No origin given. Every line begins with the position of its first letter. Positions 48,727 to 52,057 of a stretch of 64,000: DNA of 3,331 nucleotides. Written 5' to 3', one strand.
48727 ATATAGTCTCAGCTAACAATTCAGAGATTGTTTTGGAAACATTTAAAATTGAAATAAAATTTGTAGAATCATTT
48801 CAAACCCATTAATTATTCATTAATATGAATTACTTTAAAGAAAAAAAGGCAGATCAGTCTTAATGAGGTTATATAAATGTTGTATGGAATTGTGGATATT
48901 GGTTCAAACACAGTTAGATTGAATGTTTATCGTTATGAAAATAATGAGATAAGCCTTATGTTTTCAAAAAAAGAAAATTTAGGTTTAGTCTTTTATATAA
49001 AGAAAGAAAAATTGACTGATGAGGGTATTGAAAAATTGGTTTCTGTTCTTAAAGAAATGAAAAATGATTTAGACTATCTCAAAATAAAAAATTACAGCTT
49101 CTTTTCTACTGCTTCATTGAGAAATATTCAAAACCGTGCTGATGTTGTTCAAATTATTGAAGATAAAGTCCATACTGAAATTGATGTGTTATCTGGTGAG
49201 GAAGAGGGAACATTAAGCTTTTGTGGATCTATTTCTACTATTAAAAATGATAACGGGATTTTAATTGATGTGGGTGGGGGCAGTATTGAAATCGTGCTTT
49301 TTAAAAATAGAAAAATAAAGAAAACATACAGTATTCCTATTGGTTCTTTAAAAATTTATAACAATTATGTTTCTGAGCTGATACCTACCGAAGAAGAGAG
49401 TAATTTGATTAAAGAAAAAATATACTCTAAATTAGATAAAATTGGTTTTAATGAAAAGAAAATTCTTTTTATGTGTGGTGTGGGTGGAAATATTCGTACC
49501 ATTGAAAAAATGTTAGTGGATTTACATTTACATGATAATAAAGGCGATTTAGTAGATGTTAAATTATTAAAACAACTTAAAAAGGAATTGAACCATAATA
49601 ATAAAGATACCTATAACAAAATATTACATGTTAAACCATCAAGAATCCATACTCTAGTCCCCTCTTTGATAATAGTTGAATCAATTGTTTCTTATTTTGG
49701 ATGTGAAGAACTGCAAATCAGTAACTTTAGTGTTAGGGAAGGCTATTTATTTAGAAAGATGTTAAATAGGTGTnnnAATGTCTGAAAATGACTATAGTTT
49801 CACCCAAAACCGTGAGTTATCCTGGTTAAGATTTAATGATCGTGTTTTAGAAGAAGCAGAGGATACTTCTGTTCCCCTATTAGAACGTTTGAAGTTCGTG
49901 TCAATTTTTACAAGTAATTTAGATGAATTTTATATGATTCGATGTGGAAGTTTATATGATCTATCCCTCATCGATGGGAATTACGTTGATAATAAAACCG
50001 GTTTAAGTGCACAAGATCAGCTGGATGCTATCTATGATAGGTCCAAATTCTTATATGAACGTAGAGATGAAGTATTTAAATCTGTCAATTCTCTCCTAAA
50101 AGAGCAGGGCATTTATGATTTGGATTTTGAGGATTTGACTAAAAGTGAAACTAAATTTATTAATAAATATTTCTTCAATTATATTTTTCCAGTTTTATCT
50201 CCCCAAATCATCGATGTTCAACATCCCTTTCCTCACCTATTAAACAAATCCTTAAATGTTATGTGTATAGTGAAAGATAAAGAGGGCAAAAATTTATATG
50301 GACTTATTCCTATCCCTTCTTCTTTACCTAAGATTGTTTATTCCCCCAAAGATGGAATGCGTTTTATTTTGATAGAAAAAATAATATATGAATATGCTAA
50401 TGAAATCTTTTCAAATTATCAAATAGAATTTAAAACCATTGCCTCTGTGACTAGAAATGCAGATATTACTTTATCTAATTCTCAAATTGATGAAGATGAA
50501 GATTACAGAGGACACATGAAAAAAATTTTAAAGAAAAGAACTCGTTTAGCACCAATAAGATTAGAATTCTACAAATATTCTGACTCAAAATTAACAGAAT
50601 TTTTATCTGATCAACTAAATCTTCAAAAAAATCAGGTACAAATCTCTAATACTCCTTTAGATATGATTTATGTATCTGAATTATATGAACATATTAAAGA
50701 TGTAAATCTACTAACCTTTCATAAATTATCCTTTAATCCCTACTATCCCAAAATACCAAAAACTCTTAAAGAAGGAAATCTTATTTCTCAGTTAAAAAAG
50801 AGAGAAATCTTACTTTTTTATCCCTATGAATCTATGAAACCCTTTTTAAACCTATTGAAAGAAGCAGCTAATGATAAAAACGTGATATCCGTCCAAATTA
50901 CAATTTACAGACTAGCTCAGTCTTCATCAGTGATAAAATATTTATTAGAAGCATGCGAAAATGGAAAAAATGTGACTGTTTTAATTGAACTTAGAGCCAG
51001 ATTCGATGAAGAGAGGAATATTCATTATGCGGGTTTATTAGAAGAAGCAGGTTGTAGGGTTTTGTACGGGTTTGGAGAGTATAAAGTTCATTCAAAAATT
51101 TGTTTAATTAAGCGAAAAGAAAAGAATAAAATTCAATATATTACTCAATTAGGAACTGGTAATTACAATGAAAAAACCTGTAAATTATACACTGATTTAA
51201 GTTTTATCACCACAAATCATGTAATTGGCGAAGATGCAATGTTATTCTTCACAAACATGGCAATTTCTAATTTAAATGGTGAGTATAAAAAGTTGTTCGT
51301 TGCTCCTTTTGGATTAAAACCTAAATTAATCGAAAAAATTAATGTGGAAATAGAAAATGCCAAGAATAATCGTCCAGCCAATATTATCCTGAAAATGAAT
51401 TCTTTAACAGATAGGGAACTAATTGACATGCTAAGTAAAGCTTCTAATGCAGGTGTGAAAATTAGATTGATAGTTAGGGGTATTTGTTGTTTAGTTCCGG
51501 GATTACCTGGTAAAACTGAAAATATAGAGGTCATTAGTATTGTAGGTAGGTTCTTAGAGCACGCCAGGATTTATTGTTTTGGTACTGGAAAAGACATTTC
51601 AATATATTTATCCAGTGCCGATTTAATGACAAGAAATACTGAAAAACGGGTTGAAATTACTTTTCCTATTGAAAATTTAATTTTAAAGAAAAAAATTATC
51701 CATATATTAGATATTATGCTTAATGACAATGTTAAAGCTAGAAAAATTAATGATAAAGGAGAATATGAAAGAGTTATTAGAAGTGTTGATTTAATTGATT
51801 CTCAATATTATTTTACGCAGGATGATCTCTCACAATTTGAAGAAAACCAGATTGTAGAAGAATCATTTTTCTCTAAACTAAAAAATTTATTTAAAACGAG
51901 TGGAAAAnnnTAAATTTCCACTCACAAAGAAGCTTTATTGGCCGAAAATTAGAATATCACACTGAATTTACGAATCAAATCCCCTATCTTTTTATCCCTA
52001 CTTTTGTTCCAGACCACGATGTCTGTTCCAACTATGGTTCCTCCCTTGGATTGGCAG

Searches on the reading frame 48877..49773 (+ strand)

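Call 26: search_protein_families(library=pfam, proteins=[window:48877-49773:+], max_evalue=0.001)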
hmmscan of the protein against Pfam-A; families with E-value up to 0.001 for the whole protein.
window:48877-49773:+ (299 aa): 2 families
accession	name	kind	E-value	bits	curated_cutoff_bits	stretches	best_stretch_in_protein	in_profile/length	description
PF02541.22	Ppx-GppA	-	1.9e-44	152.7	27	1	17-297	2-284/285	Ppx/GppA phosphatase family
PF14450.12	FtsA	-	1.6e-06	28.9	31.8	1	128-175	1-48/127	Cell division protein FtsA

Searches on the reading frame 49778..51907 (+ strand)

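Call 26: search_protein_families(library=pfam, proteins=[window:49778-51907:+], max_evalue=0.001)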
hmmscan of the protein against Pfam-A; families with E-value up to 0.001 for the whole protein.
window:49778-51907:+ (710 aa): 5 families
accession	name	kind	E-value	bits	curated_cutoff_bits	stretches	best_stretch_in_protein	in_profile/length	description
PF13090.12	PP_kinase_C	-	2.9e-64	216.1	25.8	1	506-667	1-162/172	Polyphosphate kinase C-terminal domain 2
PF17941.7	PP_kinase_C_1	-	2.9e-62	209.6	25.7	1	335-495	2-162/167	Polyphosphate kinase C-terminal domain 1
PF02503.22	PP_kinase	-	2.6e-47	161.4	31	1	124-301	2-182/183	Polyphosphate kinase middle domain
PF13089.11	PP_kinase_N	-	5.7e-33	113.9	23.8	1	10-113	2-105/107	Polyphosphate kinase N-terminal domain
PF13091.12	PLDc_2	-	2.1e-12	47.5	27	1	371-482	11-119/132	PLD-like domain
